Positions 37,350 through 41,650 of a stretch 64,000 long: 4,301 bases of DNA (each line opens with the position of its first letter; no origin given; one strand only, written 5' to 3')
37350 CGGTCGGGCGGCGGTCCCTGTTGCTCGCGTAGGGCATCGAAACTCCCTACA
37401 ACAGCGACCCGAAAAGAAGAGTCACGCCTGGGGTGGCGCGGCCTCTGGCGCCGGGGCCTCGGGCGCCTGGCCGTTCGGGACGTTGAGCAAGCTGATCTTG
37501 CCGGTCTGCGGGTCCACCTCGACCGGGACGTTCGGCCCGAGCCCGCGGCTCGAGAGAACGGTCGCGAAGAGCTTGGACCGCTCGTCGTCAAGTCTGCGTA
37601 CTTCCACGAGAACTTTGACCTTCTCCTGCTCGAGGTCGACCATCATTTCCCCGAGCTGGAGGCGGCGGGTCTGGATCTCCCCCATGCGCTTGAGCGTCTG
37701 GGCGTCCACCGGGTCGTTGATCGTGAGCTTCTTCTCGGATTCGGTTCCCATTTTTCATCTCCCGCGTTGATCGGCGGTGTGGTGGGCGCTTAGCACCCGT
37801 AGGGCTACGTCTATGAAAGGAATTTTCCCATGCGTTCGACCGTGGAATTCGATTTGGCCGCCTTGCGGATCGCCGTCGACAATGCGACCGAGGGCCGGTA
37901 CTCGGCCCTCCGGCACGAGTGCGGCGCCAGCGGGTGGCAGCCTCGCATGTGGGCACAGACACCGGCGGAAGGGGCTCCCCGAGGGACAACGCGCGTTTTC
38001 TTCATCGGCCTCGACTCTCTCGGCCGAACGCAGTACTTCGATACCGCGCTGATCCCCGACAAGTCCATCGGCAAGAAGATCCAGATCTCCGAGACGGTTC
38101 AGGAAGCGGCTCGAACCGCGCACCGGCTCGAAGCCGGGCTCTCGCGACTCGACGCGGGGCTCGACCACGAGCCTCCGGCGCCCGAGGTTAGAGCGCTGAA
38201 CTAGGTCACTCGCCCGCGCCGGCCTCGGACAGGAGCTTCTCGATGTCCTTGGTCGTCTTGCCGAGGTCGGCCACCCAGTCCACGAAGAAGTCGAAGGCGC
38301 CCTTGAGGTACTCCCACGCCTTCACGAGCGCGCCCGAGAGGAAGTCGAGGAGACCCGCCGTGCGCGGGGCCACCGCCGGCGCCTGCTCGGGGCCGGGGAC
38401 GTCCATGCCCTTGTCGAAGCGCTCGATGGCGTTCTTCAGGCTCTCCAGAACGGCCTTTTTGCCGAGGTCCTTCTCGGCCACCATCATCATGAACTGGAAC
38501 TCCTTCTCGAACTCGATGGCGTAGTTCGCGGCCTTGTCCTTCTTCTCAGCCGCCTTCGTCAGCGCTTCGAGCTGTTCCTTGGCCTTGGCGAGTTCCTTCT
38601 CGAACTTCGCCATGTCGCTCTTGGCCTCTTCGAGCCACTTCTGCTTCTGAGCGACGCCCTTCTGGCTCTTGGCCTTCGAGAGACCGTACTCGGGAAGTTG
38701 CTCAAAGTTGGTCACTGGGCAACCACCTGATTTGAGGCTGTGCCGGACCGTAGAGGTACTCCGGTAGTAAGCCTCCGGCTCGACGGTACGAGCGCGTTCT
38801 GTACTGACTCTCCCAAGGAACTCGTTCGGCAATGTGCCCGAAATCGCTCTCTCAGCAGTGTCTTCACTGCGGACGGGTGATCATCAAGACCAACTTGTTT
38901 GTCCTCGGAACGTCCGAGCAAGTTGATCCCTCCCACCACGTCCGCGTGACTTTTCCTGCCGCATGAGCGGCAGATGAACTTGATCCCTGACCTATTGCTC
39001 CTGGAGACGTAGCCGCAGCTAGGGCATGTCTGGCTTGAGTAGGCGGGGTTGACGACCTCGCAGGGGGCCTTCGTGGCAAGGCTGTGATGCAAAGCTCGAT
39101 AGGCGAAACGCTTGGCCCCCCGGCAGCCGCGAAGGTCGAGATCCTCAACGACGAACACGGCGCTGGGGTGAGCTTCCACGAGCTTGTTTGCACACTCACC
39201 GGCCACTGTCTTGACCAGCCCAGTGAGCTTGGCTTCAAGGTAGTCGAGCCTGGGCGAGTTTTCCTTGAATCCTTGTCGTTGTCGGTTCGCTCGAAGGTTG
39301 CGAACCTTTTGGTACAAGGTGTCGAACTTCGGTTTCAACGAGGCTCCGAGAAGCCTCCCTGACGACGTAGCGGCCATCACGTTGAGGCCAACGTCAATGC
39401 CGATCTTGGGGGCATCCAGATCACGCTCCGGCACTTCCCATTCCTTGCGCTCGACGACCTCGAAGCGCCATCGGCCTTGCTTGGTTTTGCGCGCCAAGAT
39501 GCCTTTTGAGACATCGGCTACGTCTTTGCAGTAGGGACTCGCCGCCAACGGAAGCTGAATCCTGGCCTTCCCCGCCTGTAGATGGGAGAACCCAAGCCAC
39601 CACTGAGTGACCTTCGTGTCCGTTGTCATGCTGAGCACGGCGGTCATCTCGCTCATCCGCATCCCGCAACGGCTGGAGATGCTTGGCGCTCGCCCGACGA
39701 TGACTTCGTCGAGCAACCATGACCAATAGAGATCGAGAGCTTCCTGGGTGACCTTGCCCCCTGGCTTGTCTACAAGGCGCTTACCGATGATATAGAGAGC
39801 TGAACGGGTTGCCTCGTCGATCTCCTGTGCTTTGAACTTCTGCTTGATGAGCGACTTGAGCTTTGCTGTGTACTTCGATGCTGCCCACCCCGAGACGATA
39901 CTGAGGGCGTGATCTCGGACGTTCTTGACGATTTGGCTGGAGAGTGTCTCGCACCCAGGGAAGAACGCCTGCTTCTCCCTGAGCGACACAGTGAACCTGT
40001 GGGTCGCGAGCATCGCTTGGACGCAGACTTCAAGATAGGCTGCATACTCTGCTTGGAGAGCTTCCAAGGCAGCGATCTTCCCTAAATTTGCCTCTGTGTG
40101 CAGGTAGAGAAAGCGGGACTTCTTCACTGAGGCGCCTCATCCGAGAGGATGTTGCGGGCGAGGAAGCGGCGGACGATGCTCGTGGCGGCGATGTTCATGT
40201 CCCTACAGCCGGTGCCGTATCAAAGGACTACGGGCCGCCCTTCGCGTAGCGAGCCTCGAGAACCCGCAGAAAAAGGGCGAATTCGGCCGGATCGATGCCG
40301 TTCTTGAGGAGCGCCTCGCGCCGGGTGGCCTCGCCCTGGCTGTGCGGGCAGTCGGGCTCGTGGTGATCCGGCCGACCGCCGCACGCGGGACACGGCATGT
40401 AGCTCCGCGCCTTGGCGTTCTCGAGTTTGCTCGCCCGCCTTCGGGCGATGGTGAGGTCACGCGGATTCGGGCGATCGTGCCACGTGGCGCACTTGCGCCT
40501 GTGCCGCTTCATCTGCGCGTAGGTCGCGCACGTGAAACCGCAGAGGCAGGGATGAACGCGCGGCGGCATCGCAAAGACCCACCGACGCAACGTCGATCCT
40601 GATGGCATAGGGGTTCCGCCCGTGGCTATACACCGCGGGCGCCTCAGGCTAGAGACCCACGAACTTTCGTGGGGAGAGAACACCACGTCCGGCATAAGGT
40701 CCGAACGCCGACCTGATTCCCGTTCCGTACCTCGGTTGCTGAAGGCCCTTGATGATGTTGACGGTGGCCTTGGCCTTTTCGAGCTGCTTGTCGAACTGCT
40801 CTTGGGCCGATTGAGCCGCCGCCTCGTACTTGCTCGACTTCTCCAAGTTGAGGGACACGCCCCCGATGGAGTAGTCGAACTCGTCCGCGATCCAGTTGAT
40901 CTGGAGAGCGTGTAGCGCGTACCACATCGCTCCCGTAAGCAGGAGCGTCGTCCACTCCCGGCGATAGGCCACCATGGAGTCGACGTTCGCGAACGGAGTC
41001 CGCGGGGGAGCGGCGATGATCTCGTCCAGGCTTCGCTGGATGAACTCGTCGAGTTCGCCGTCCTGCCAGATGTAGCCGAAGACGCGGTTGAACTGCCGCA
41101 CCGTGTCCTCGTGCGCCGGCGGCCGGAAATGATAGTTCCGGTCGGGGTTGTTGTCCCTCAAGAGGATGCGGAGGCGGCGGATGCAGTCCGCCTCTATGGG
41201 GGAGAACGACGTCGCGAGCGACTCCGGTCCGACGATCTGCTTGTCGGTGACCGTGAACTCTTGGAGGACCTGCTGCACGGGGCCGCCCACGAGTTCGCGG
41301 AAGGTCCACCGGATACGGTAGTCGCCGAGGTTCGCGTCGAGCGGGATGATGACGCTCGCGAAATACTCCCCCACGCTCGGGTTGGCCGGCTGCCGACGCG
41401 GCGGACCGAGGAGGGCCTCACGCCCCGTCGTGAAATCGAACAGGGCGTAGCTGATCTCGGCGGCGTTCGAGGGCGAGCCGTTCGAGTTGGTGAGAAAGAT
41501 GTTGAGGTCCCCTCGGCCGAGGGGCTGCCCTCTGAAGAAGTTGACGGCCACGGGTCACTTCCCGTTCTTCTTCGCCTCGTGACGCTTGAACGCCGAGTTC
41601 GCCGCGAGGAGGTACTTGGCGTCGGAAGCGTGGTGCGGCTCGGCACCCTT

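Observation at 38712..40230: End-less TnpB cassette wired into the phage operon: candidate RNA-guided homing endonuclease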

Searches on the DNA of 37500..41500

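Call 13: search_rna_families(source=window, start=37500, end=41500, threshold=evalue, max_evalue=1)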
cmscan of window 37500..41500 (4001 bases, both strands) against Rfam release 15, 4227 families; matches with E-value up to 1: 0.
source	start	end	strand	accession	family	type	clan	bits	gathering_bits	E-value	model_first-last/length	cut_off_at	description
